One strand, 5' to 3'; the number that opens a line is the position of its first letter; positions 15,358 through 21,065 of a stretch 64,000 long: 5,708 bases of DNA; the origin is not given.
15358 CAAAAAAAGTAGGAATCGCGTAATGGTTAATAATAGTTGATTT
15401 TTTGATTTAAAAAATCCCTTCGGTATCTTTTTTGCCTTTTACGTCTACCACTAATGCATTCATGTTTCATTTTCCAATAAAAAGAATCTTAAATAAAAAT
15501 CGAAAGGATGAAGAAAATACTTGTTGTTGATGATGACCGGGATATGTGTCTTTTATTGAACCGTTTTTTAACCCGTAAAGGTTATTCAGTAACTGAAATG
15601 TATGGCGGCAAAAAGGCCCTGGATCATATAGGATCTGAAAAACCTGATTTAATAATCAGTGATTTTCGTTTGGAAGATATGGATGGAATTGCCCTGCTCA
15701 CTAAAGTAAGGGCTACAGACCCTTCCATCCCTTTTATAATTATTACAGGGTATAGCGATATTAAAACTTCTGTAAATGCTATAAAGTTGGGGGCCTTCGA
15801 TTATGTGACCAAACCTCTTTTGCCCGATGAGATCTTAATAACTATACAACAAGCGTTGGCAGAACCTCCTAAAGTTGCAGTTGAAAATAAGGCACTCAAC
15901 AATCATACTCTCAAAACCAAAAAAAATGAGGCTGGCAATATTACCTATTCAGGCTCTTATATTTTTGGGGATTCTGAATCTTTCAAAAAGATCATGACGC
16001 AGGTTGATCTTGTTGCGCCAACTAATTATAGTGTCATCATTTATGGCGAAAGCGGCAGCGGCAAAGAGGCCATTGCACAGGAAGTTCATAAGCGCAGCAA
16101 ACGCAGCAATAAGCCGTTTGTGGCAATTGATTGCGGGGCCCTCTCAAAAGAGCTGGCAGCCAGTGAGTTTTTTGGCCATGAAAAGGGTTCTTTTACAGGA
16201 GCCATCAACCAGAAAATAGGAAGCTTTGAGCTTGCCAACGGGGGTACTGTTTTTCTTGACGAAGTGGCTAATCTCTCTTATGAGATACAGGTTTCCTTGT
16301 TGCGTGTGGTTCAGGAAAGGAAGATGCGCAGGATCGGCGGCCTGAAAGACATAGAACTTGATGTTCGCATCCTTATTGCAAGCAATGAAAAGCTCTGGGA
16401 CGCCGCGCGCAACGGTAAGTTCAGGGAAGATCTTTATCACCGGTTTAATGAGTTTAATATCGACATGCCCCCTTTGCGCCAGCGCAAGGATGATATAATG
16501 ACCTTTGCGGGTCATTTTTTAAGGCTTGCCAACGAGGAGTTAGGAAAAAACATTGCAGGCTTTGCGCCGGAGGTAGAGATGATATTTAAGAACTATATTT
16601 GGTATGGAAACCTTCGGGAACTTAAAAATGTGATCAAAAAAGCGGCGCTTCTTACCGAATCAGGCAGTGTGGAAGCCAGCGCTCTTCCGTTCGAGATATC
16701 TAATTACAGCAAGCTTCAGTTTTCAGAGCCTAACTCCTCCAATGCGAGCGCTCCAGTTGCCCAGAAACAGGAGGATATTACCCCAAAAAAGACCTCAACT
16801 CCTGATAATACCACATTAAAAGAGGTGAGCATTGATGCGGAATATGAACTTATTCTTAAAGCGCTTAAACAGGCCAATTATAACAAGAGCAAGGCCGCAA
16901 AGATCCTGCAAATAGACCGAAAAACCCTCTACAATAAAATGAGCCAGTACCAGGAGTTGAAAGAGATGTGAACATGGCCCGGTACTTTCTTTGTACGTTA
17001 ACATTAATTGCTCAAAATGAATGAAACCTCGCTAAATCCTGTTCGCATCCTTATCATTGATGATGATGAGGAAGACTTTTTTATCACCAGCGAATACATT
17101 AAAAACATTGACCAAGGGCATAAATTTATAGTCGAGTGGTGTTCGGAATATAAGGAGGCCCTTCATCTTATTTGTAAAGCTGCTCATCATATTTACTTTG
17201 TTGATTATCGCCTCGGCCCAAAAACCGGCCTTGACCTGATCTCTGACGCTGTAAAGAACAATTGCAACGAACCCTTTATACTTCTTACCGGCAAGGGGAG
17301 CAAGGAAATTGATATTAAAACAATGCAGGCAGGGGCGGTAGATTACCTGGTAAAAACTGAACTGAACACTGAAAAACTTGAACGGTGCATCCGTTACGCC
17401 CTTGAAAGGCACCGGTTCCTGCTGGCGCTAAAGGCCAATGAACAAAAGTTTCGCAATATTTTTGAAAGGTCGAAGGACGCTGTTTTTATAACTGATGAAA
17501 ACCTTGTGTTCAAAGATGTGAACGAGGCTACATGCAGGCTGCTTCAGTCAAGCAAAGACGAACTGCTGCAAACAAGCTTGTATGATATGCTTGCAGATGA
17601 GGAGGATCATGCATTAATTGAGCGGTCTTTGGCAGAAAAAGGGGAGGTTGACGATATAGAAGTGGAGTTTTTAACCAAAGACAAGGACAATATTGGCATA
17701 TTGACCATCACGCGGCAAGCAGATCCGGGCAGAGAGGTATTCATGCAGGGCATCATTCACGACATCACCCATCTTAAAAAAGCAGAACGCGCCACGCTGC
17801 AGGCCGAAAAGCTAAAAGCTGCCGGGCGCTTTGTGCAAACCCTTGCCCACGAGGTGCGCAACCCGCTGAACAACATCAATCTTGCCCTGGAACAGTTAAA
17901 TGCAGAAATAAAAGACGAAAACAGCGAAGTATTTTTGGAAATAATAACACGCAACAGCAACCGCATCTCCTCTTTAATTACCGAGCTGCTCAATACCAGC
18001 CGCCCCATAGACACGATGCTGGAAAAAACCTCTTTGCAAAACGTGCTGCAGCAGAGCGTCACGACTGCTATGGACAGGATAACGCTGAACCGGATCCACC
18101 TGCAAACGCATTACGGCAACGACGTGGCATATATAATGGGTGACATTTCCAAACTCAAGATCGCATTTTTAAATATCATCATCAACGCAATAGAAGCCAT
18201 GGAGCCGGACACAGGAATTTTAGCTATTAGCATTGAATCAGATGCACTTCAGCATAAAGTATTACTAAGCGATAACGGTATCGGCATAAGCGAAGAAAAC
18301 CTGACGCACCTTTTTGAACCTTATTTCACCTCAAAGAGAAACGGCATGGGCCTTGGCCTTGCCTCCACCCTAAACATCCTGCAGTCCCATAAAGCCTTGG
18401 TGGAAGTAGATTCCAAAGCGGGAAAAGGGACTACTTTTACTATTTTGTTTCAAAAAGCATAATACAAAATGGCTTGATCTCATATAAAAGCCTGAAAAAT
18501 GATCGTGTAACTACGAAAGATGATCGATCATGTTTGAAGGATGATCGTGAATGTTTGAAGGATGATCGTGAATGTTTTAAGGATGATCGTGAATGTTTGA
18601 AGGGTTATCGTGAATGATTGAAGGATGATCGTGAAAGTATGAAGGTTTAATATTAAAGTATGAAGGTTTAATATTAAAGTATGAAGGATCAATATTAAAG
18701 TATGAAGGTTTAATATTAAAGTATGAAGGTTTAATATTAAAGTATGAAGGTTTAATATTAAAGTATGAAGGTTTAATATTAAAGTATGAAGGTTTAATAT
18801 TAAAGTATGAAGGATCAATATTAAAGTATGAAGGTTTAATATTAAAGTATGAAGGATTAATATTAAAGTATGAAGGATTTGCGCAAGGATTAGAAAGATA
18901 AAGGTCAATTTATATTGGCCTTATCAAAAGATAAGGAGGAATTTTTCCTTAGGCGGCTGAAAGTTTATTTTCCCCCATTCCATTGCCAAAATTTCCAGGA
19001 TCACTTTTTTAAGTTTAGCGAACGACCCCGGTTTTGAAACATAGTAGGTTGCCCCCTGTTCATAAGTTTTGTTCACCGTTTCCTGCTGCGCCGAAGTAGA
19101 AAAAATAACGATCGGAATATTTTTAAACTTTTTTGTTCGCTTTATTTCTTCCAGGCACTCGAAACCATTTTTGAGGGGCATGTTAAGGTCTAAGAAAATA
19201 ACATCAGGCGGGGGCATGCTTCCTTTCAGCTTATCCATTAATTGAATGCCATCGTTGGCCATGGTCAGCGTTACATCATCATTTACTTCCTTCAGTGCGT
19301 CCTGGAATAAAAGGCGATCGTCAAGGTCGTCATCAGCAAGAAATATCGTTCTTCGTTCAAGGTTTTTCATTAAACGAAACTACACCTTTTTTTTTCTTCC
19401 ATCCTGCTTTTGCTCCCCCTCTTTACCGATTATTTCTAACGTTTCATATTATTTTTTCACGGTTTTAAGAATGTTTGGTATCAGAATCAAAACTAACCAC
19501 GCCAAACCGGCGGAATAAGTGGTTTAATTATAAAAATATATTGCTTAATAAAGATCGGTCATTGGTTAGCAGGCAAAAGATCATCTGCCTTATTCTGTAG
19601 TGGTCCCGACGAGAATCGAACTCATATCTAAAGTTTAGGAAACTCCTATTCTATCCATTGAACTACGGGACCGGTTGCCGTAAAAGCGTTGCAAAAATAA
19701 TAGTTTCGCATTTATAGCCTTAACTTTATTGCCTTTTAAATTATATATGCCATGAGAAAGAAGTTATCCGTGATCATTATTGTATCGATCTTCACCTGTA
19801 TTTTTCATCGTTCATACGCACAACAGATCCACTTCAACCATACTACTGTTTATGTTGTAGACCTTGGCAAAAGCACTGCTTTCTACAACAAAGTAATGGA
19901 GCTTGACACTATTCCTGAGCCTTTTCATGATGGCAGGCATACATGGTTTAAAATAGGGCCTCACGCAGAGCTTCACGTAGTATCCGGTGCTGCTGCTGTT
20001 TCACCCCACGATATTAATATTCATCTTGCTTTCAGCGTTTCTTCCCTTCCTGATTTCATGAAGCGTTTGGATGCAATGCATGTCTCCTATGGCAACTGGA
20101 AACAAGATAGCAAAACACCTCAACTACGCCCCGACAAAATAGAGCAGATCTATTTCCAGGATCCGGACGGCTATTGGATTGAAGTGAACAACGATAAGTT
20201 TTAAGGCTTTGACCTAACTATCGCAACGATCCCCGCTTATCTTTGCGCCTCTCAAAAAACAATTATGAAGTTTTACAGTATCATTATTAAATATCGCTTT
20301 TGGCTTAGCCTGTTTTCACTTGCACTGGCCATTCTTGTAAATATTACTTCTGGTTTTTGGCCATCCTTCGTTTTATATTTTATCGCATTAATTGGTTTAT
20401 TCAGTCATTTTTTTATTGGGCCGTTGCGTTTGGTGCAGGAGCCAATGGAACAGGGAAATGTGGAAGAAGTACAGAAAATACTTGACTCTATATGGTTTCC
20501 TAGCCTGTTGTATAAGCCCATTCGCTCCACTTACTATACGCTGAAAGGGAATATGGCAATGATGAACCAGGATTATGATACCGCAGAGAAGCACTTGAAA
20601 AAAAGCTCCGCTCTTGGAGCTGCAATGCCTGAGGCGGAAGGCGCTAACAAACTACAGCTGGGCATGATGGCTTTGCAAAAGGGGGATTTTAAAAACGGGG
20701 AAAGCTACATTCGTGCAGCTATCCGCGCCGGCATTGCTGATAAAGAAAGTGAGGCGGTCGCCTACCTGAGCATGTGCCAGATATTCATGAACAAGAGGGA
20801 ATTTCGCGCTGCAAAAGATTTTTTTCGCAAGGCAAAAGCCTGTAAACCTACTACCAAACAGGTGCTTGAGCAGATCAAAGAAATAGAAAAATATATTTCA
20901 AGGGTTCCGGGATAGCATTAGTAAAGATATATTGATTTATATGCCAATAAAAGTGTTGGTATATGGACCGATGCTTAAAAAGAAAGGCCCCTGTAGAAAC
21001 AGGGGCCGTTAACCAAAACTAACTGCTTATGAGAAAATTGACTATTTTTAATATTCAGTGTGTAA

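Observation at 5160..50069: Four sequence-unrelated tandem arrays all keep an exact 21-bp or 42-bp register, equal to two or four helical turns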

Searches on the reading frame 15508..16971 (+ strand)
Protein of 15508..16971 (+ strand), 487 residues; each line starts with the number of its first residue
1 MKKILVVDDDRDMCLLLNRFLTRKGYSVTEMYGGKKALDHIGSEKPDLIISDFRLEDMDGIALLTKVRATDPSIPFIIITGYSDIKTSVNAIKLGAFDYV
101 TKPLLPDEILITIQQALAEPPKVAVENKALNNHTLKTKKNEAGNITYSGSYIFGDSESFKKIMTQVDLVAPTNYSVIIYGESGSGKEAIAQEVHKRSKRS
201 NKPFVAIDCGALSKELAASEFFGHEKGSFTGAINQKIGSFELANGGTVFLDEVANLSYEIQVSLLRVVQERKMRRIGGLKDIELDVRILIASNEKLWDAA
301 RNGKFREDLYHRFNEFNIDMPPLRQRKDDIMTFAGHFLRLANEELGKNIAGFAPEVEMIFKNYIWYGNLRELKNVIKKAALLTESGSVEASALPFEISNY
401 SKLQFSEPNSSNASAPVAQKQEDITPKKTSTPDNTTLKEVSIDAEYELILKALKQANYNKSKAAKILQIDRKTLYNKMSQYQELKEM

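Call 27: search_protein_families(library=pfam, proteins=[window:15508-16971:+], max_evalue=0.001)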
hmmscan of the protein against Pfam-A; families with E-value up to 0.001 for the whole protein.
window:15508-16971:+ (487 aa): 8 families
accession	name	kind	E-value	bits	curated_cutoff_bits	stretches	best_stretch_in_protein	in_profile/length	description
PF00158.32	Sigma54_activat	-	4.1e-62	209.2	20.2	1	152-318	1-167/168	Sigma-54 interaction domain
PF00072.30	Response_reg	-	7.4e-29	100.6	30.2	1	4-113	1-110/111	Response regulator receiver domain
PF25601.1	AAA_lid_14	-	3.3e-20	72.1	27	1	324-401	1-78/87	AAA+ ATPase lid domain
PF14532.12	Sigma54_activ_2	-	6.7e-17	62.5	25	1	153-323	1-138/138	Sigma-54 interaction domain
PF02954.25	HTH_8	-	2.8e-12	46.6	22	1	443-481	4-42/42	Bacterial regulatory protein, Fis family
PF07728.20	AAA_5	-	2.6e-08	34.4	22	1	176-313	2-139/139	AAA domain (dynein-related subfamily)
PF07724.20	AAA_2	-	7.1e-05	23.3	27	1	175-292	5-122/166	AAA domain (Cdc48 subfamily)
PF20030.5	bpMoxR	-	0.00015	21.3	27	0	244-297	97-148/205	MoxR domain in the MoxR-vWA-beta-propeller ternary systems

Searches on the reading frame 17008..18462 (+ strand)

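Call 8: search_protein_families(library=pfam, proteins=[window:17008-18462:+], max_evalue=0.01)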
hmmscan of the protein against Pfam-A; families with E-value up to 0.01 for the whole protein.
window:17008-18462:+ (484 aa): 7 families
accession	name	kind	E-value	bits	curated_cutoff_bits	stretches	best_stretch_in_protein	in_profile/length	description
PF02518.31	HATPase_c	-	2.1e-17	64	26.4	1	378-482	1-108/111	Histidine kinase-, DNA gyrase B-, and HSP90-like ATPase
PF00072.30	Response_reg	-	1.5e-13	51.3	30.2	1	14-124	1-106/111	Response regulator receiver domain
PF00512.31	HisKA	-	2.2e-13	50.5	26.9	1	273-332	3-62/66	His Kinase A (phospho-acceptor) domain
PF13426.13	PAS_9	-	2.1e-10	41.3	27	1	157-254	2-102/103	PAS domain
PF00989.32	PAS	-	6.2e-09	36.3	22.6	1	147-227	2-85/113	PAS fold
PF13188.13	PAS_8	-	4.9e-06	26.7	21.8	1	146-200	1-55/65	PAS domain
PF08448.16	PAS_4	-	5.9e-06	26.9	23.1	1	152-256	1-108/110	PAS fold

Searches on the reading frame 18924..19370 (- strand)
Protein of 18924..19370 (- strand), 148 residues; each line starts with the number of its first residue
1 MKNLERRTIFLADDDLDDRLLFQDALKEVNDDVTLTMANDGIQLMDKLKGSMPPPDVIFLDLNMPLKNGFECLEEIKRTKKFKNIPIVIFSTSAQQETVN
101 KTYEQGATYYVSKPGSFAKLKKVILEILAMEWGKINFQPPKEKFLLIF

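Call 8: search_protein_families(library=pfam, proteins=[window:18924-19370:-], max_evalue=0.01)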
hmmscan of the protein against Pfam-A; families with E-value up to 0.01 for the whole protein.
window:18924-19370:- (148 aa): 1 family
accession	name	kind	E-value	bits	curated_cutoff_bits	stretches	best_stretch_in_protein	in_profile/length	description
PF00072.30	Response_reg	-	2.9e-19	69.7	30.2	1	9-124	1-110/111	Response regulator receiver domain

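Call 18: find_encoding_contigs(protein=window:18924-19370:-, flank=3000, max_places=10)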
Protein window:18924-19370:- (148 aa): no gene with exactly this product is on record in the collection.

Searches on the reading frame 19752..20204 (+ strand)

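Call 28: search_protein_families(library=pfam, proteins=[window:19752-20204:+], max_evalue=0.001)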
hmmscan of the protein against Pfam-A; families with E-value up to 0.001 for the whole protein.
window:19752-20204:+ (150 aa): 2 families
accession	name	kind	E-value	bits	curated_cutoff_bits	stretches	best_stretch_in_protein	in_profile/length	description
PF00903.31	Glyoxalase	-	1.8e-08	35.2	20.6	1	28-145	2-121/121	Glyoxalase/Bleomycin resistance protein/Dioxygenase superfamily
PF12681.13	Glyoxalase_2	-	0.00093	19.6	30.1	0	28-146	1-114/118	Glyoxalase-like domain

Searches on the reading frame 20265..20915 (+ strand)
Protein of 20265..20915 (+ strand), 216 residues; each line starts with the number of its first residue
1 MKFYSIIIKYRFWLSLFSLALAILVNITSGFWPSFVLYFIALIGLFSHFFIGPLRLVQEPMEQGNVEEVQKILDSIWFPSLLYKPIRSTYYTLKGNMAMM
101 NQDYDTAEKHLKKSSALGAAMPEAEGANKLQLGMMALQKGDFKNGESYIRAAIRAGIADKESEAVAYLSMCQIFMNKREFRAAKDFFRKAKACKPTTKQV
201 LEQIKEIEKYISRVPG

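Call 28: search_protein_families(library=pfam, proteins=[window:20265-20915:+], max_evalue=0.001)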
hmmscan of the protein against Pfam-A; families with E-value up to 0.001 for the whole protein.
window:20265-20915:+ (216 aa): 4 families
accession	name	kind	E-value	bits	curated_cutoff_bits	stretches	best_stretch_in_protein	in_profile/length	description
PF00515.34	TPR_1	-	1.1e-06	28.6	27.8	0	164-195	1-32/34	Tetratricopeptide repeat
PF07719.23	TPR_2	-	1.2e-06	28.6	27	0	90-114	3-27/34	Tetratricopeptide repeat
PF13181.12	TPR_8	-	3.9e-05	23.9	25.7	0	130-154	5-29/34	Tetratricopeptide repeat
PF13424.12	TPR_12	-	0.00028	21.4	30.1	0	91-117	6-32/77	Tetratricopeptide repeat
